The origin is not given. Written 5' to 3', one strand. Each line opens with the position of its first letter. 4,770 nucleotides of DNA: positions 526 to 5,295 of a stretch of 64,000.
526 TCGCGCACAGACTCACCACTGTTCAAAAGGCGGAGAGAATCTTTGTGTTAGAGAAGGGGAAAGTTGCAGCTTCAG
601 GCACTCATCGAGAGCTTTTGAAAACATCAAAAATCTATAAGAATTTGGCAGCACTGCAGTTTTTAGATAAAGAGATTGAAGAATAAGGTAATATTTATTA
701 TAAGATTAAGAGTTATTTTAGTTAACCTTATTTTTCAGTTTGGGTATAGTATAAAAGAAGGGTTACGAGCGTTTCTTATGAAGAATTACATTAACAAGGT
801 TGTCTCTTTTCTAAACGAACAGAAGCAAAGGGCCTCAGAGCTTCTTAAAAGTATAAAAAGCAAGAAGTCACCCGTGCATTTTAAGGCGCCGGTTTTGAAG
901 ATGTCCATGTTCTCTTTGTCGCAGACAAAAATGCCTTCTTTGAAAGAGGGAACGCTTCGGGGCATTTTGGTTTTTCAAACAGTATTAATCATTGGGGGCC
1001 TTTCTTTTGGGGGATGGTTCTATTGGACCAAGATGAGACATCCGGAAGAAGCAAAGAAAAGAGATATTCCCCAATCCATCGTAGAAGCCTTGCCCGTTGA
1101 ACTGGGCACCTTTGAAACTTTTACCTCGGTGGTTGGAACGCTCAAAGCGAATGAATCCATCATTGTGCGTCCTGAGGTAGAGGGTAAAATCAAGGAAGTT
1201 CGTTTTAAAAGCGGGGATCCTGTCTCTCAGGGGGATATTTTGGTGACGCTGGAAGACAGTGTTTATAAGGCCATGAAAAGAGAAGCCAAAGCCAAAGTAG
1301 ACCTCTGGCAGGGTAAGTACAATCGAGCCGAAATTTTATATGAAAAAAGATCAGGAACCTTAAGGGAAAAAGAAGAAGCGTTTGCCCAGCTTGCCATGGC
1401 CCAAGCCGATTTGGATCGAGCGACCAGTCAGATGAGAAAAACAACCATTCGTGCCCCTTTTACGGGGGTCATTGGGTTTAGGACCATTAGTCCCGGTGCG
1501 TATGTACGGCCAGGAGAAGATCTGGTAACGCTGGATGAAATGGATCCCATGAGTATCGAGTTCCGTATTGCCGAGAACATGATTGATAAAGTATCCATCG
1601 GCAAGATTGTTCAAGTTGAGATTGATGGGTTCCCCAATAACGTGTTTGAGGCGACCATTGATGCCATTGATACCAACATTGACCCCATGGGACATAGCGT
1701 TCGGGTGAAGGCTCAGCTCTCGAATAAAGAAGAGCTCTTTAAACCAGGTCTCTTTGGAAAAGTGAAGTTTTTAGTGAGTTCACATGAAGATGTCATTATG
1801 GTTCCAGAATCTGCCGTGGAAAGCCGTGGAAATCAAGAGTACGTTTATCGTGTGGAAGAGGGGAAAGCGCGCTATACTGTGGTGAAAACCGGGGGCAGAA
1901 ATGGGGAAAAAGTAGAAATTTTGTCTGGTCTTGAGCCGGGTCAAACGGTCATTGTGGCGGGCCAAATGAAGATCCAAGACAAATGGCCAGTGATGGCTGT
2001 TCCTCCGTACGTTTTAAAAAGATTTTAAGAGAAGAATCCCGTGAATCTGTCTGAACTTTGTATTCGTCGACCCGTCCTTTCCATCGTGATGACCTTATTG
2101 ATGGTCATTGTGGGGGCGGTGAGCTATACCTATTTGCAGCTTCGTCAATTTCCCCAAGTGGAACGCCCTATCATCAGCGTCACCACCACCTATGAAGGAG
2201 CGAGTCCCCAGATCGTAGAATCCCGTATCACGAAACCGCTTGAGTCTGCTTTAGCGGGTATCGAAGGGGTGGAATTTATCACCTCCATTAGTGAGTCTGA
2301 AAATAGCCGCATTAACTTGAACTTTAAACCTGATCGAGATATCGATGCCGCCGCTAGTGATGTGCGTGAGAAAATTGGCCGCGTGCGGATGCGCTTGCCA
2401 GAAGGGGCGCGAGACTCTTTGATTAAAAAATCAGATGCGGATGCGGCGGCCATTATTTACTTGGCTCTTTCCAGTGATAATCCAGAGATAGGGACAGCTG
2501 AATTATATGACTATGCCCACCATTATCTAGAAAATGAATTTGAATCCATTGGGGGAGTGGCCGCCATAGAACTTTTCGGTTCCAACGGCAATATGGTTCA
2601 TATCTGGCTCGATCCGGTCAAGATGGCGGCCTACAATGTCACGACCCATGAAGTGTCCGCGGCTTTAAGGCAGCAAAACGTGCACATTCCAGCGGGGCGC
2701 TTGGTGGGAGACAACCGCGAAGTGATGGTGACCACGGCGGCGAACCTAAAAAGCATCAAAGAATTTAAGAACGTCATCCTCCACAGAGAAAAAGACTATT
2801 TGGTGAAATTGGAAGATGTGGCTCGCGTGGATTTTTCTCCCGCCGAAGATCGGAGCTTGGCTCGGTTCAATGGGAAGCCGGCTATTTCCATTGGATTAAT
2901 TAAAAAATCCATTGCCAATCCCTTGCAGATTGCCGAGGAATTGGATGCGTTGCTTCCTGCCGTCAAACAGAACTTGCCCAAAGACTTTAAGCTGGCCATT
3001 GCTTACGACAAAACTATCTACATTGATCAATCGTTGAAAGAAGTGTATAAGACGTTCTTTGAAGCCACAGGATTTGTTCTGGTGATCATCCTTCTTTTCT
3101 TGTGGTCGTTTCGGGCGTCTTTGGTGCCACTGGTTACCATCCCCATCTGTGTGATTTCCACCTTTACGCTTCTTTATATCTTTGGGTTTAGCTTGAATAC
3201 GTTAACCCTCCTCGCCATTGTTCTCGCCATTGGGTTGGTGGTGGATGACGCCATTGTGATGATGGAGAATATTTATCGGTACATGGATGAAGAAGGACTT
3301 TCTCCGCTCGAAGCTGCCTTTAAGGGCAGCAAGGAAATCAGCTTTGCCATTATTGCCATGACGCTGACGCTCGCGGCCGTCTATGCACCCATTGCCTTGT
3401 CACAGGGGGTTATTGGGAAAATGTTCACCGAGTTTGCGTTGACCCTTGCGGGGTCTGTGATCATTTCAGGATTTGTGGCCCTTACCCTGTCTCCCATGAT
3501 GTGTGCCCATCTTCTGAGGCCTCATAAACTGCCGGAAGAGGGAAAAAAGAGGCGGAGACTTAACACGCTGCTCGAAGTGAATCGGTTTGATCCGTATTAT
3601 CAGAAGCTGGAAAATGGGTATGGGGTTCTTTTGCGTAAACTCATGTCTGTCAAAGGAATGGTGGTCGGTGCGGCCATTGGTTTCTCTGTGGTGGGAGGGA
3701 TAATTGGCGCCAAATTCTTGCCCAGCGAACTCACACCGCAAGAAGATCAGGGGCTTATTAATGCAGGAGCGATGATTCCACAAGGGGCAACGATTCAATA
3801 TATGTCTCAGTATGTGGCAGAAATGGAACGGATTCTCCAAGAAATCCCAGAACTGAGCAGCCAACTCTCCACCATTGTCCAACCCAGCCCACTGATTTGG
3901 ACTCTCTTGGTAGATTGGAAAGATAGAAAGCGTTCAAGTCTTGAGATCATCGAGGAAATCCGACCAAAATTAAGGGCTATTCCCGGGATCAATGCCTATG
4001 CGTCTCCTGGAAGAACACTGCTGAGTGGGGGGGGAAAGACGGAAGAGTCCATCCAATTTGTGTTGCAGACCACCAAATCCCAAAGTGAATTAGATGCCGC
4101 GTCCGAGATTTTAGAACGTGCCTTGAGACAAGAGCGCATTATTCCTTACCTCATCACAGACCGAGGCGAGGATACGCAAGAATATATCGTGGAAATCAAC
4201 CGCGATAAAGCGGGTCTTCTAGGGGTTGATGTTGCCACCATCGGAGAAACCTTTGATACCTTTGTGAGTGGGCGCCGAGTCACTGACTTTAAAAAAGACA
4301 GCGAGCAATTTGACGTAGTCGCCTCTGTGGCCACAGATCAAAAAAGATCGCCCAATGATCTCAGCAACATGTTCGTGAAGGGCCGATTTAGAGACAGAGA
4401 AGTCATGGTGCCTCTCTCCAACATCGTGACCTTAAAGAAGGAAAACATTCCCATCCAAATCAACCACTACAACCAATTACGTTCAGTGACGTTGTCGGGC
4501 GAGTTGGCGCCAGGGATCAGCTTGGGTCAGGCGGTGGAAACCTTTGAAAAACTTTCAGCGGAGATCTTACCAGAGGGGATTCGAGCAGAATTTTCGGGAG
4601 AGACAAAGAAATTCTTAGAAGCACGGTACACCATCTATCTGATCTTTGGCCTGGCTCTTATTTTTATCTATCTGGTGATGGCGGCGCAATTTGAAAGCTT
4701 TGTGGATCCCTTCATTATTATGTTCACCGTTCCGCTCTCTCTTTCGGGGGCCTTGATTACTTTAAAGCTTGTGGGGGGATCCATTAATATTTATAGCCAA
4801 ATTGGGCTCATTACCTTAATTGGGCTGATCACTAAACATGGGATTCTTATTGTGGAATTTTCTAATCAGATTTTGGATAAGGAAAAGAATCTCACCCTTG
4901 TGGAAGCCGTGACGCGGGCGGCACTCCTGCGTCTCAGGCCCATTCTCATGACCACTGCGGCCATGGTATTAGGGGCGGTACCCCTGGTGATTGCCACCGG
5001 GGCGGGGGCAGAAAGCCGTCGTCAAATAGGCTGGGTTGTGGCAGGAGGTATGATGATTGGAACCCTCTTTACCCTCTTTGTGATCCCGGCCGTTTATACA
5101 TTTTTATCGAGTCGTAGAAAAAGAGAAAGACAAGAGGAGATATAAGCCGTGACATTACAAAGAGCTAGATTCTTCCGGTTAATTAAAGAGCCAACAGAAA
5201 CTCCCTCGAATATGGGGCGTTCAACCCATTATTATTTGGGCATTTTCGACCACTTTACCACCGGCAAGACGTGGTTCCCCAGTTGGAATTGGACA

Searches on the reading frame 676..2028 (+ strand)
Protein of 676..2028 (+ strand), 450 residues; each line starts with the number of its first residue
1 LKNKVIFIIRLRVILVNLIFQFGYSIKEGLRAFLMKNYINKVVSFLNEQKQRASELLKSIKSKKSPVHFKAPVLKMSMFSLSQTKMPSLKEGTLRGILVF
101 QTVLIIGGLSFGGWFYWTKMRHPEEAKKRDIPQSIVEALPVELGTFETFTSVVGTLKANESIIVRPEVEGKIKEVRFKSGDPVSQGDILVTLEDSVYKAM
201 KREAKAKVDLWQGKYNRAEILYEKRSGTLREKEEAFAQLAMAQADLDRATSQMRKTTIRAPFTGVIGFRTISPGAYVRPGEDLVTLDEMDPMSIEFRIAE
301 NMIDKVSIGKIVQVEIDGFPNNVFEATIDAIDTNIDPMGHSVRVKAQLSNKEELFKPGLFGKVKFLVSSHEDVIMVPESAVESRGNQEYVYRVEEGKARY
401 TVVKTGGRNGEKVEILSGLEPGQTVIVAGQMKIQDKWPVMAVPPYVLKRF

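Call 14: search_protein_families(library=pfam, proteins=[window:676-2028:+], max_evalue=0.1)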
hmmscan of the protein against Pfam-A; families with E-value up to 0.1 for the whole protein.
window:676-2028:+ (450 aa): 6 families
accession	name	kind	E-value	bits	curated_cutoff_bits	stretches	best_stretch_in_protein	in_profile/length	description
PF16576.10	HlyD_D23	-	2.2e-27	96.2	30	1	150-360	6-213/214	Barrel-sandwich domain of CusB or HlyD membrane-fusion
PF13437.12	HlyD_3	-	1.1e-17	65.1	22.2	1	257-358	1-106/106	HlyD family secretion protein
PF13533.13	Biotin_lipoyl_2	-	1.1e-06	28.7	29.8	1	164-193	3-32/32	Biotin-lipoyl like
PF00364.28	Biotin_lipoyl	-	0.00037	20.7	22.1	1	164-192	45-73/73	Biotin-requiring enzyme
PF12362.13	DUF3646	-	0.0035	18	30.2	0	147-245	2-94/114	DNA polymerase III gamma and tau subunits C terminal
PF07352.17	Phage_Mu_Gam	-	0.07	13.5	28.3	0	197-282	11-96/149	Bacteriophage Mu Gam like protein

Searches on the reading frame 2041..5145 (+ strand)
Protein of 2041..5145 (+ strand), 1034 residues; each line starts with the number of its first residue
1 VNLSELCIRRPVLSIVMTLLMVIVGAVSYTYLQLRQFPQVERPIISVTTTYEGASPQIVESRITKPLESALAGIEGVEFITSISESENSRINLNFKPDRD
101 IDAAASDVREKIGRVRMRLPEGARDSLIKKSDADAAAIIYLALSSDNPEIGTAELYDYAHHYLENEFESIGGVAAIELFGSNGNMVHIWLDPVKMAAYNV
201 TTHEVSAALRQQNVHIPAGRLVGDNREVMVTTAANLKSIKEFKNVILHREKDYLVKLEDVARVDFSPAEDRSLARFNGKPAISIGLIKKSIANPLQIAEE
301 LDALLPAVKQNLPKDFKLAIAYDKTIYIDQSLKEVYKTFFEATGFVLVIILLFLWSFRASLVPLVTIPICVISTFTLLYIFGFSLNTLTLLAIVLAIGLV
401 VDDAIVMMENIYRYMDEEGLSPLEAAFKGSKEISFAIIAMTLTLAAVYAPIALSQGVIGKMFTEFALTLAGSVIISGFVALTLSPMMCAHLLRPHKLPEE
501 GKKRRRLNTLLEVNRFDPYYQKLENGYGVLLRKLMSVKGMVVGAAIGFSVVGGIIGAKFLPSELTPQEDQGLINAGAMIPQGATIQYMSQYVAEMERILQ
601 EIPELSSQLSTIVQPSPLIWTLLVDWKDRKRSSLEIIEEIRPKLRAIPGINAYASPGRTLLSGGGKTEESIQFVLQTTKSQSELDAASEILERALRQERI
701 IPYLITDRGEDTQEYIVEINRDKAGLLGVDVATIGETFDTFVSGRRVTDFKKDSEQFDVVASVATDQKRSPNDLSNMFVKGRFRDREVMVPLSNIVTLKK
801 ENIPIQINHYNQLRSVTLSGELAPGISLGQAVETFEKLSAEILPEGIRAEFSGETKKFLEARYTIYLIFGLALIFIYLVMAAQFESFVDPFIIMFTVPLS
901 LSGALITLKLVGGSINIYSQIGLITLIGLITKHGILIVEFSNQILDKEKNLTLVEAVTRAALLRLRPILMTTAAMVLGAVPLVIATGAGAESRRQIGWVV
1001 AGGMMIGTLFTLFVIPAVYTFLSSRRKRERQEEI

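Call 10: search_protein_families(library=ncbifam, proteins=[window:2041-5145:+], max_evalue=0.00001)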
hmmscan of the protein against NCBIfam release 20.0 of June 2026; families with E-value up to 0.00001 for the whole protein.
window:2041-5145:+ (1034 aa): 14 families
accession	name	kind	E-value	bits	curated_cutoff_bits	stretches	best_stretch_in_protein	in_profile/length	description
NF033617.1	RND_permease_2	subfamily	0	1083.9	1250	1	4-1023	1-1008/1009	multidrug efflux RND transporter permease subunit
NF007133.0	PRK09579.1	equivalog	4.5e-262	872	1763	1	1-1031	1-1011/1017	multidrug efflux RND transporter permease subunit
NF000282.2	RND_permease_1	subfamily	1.4e-240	801.2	1250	1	5-1022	2-1027/1029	multidrug efflux RND transporter permease subunit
TIGR00915.1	2A0602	subfamily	4.9e-221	736.5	940.35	1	4-1031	2-1037/1050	efflux RND transporter permease subunit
NF007905.0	PRK10614.1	equivalog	1.6e-185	618.7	1774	1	2-1032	2-1018/1025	multidrug efflux RND transporter permease subunit MdtC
NF007842.1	PRK10555.1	equivalog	1.1e-168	563.2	1854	1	5-1025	3-1029/1036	multidrug efflux RND transporter permease AcrD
NF007798.0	PRK10503.1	equivalog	2.9e-167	558.2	1584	1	4-1023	13-1023/1040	MdtB/MuxB family multidrug efflux RND transporter permease subunit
NF007131.0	PRK09577.1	equivalog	1.3e-165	552.9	1768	1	6-1023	4-1023/1045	multidrug efflux RND transporter permease subunit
NF000037.1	RND_perm_OqxB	exception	1.8e-160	536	2200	1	1-1024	1-1036/1050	multidrug efflux RND transporter permease subunit OqxB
NF011706.2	PRK15127.1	equivalog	3.4e-153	511.9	2150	1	6-1032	4-1038/1049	multidrug efflux RND transporter permease subunit AcrB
TIGR00914.1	2A0601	subfamily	5.7e-124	415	701.45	1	8-1032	10-1045/1051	CusA/CzcA family heavy metal efflux RND transporter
TIGR00921.1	2A067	subfamily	9.7e-09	33.8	351.9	1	330-488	188-343/733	hydrophobe/amphiphile efflux-3 (HAE3) family transporter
NF009583.0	PRK13024.1-3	subfamily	4.9e-08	31.5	721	1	343-503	287-435/755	protein translocase subunit SecDF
TIGR00916.1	2A0604s01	subfamily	1.8e-06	27.7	148.6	1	343-480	94-230/231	SecD/SecF family protein translocase subunit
